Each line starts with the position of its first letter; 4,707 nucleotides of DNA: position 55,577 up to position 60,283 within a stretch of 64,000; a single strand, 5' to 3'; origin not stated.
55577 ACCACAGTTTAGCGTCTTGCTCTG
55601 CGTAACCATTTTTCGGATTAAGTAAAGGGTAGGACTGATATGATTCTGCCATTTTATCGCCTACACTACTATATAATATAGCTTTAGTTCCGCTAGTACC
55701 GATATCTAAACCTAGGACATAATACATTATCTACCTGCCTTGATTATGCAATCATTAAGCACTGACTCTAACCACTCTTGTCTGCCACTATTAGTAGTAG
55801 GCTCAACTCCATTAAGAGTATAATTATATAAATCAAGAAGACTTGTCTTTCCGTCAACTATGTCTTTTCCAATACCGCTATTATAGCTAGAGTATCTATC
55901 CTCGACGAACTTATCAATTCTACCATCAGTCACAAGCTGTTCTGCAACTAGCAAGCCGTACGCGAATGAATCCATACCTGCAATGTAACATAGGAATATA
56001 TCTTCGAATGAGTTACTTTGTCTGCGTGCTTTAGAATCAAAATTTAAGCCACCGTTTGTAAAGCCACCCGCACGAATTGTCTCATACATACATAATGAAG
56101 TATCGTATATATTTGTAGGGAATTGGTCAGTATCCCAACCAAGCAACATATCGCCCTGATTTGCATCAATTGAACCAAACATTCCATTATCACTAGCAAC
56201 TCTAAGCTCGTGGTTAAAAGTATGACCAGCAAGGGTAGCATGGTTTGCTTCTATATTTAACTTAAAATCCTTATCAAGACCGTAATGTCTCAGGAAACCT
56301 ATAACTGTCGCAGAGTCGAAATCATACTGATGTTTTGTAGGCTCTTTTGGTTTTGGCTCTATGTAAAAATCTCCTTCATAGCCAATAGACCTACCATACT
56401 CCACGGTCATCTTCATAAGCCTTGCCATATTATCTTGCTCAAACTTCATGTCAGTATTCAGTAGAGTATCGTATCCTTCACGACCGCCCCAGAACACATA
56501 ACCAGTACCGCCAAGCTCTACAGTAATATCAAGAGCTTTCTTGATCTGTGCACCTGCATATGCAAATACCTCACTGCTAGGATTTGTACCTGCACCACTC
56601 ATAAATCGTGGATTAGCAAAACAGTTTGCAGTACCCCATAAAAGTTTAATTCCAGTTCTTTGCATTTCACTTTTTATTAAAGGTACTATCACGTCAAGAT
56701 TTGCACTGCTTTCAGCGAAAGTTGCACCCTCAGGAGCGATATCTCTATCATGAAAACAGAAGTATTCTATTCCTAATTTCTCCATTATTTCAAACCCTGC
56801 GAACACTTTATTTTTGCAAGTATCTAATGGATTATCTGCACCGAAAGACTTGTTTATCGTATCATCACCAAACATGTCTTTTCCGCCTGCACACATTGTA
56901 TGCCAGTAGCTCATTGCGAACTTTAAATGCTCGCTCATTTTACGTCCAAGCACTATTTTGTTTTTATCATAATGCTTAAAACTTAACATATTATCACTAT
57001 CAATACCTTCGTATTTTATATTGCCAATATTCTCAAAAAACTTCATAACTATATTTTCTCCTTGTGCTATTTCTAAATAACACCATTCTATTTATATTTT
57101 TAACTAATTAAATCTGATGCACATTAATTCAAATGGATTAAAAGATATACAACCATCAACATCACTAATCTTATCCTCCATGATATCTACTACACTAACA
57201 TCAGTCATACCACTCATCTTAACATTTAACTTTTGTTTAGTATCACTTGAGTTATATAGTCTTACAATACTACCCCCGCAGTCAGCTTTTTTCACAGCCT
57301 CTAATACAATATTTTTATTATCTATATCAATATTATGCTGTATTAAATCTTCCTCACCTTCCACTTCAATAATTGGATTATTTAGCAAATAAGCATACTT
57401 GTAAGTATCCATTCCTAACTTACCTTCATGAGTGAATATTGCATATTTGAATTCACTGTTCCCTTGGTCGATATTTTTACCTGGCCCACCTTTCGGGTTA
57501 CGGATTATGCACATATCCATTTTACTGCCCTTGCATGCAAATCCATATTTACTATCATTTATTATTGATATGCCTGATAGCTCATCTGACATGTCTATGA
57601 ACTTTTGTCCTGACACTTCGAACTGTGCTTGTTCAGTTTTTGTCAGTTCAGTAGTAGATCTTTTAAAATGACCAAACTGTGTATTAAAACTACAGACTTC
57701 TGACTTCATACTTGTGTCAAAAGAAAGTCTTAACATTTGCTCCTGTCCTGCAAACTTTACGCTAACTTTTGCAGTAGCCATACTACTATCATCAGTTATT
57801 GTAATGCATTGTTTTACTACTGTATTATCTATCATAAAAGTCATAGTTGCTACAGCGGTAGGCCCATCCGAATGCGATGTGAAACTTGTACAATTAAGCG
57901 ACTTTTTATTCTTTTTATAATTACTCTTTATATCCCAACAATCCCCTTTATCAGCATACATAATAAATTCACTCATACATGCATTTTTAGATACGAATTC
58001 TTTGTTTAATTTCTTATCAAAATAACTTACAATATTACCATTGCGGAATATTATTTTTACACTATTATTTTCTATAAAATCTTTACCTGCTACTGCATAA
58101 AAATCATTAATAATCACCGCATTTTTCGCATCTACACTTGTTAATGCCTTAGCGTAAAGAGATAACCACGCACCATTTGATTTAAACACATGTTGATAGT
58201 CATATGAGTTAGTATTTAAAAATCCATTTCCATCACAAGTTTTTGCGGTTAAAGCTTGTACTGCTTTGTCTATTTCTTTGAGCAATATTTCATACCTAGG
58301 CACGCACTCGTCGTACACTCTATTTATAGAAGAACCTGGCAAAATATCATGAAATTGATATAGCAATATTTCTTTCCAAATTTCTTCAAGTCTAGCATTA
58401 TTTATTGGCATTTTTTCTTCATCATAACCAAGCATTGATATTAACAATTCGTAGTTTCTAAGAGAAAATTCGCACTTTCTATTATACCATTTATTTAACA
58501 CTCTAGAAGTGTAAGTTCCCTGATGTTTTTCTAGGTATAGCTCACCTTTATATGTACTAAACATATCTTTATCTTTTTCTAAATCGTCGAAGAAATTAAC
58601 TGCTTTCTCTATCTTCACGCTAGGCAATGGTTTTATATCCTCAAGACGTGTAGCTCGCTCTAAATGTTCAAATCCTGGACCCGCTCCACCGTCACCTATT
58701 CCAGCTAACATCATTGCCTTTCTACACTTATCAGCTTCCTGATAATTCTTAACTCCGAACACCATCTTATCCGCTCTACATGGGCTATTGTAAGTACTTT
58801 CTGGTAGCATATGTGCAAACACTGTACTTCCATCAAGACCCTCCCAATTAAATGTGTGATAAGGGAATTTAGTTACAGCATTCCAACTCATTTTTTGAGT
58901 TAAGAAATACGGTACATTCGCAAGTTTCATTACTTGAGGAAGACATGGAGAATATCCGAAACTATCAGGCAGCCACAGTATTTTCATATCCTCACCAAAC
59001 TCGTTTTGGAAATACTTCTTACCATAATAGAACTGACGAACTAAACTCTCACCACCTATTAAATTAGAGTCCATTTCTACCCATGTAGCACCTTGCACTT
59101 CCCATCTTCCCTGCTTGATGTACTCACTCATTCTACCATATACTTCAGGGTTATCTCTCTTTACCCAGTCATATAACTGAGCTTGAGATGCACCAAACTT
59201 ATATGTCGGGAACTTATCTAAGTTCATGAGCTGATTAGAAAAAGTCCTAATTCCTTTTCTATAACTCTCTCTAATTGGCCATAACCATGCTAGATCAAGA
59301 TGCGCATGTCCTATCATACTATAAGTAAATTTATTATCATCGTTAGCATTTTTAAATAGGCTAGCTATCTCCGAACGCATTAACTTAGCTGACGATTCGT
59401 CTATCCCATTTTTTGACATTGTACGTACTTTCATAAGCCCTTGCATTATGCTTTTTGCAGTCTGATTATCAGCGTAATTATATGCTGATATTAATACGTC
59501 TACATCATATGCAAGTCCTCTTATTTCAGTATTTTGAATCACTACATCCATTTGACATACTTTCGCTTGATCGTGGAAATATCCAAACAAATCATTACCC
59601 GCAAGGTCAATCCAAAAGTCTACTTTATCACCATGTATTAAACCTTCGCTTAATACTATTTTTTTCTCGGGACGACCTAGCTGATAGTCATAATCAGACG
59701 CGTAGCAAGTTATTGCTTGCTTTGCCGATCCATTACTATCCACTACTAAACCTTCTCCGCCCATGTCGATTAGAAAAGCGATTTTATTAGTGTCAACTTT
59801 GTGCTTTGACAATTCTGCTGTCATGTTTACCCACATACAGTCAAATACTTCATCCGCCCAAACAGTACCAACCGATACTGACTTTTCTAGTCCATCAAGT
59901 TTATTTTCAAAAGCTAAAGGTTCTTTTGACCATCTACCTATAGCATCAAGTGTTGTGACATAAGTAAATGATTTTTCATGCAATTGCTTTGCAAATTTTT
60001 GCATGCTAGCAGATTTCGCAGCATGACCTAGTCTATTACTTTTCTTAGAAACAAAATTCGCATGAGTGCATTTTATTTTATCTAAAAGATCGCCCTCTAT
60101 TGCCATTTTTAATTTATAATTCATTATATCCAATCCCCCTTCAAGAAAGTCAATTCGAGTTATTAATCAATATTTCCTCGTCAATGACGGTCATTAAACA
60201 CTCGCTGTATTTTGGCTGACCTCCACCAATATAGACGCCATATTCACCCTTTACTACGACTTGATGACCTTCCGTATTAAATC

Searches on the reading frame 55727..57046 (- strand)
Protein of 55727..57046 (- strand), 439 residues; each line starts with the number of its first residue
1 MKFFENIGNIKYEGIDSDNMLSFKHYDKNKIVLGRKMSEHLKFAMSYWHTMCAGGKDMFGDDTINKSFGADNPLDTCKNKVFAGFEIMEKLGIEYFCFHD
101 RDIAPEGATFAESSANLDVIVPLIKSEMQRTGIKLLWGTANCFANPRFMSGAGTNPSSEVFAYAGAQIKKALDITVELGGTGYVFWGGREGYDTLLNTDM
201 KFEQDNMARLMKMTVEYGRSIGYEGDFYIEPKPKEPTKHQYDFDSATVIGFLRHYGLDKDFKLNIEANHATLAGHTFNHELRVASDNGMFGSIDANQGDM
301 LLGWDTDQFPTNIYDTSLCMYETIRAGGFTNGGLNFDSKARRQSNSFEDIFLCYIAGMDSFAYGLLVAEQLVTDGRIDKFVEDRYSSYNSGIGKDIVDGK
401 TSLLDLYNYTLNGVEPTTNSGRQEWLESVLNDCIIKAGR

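Call 55: list_cluster_members(proteins=[window:55727-57046:-, window:54234-55727:-, window:44785-46149:-, window:46971-48443:-, window:42724-44247:-, window:22931-24574:-, window:13967-15223:-, window:2995-4380:-, window:1196-2716:-, window:62653-63981:-])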
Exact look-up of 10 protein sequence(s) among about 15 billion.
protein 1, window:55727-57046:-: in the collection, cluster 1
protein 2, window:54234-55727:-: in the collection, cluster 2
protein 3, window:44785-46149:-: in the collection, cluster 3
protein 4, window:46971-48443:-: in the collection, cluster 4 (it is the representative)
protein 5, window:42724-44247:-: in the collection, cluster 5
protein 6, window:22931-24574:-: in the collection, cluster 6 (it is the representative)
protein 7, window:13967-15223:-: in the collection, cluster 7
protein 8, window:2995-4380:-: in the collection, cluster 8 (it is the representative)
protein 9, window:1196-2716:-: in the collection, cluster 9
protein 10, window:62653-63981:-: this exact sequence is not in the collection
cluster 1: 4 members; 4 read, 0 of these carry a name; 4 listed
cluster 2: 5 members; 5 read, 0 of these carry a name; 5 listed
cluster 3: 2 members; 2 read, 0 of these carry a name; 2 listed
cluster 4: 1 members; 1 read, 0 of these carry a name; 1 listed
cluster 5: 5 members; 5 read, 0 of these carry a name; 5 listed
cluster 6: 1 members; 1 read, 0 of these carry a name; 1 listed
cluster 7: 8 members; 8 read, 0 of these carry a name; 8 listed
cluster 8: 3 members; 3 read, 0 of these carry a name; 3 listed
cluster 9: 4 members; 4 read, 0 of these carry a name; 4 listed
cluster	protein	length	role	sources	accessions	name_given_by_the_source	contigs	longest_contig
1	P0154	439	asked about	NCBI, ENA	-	-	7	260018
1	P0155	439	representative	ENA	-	-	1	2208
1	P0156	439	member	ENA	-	-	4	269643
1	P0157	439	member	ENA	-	-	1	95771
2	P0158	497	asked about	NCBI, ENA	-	-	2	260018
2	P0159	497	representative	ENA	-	-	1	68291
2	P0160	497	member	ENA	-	-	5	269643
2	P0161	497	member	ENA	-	-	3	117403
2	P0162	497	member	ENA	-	-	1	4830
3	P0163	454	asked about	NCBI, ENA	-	-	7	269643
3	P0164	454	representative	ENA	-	-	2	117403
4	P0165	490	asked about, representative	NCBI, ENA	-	-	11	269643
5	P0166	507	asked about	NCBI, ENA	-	-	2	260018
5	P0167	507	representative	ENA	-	-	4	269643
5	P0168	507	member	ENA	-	-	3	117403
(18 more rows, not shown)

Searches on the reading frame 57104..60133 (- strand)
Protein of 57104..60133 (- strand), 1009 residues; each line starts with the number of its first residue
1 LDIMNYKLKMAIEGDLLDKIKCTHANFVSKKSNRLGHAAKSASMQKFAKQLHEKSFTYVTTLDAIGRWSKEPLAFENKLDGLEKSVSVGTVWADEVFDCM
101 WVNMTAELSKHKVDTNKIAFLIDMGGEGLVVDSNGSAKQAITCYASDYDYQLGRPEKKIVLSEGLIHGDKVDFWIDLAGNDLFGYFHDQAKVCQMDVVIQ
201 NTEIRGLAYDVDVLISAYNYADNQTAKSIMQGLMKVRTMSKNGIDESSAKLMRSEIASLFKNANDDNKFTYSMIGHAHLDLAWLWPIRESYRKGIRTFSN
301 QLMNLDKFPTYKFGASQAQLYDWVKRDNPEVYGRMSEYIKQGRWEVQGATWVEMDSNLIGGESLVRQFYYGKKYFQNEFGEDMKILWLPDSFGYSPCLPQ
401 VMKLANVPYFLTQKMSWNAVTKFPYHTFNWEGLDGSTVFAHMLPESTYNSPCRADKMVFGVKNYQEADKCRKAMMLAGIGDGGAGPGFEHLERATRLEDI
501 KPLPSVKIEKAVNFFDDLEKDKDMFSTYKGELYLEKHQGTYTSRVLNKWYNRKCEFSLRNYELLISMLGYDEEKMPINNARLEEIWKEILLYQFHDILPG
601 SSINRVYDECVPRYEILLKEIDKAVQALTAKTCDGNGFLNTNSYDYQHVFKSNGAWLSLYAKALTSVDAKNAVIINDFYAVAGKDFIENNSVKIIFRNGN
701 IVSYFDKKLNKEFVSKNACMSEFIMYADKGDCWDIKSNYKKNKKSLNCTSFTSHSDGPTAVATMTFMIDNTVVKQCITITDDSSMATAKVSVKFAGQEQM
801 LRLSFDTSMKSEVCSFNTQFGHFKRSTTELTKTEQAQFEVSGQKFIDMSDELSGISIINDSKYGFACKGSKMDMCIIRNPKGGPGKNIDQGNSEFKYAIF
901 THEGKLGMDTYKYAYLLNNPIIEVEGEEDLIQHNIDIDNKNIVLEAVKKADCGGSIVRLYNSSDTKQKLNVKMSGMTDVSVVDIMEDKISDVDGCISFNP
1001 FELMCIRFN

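Call 61: search_protein_families(library=pfam, proteins=[window:57104-60133:-], max_evalue=0.00001)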
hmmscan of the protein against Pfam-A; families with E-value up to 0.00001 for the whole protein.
window:57104-60133:- (1009 aa): 4 families
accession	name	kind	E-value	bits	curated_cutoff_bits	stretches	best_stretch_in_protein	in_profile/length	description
PF01074.27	Glyco_hydro_38N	-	4e-84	282.7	25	1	272-529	3-270/270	Glycosyl hydrolases family 38 N-terminal domain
PF07748.19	Glyco_hydro_38C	-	2.7e-34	119.7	25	1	687-880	1-200/206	Glycosyl hydrolases family 38 C-terminal domain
PF09261.16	Alpha-mann_mid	-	8.4e-24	83.9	31.1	1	535-627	1-91/96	Alpha mannosidase middle domain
PF17677.7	Glyco_hydro38C2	-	1.2e-08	35.4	22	1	941-1003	1-69/72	Glycosyl hydrolases family 38 C-terminal beta sandwich domain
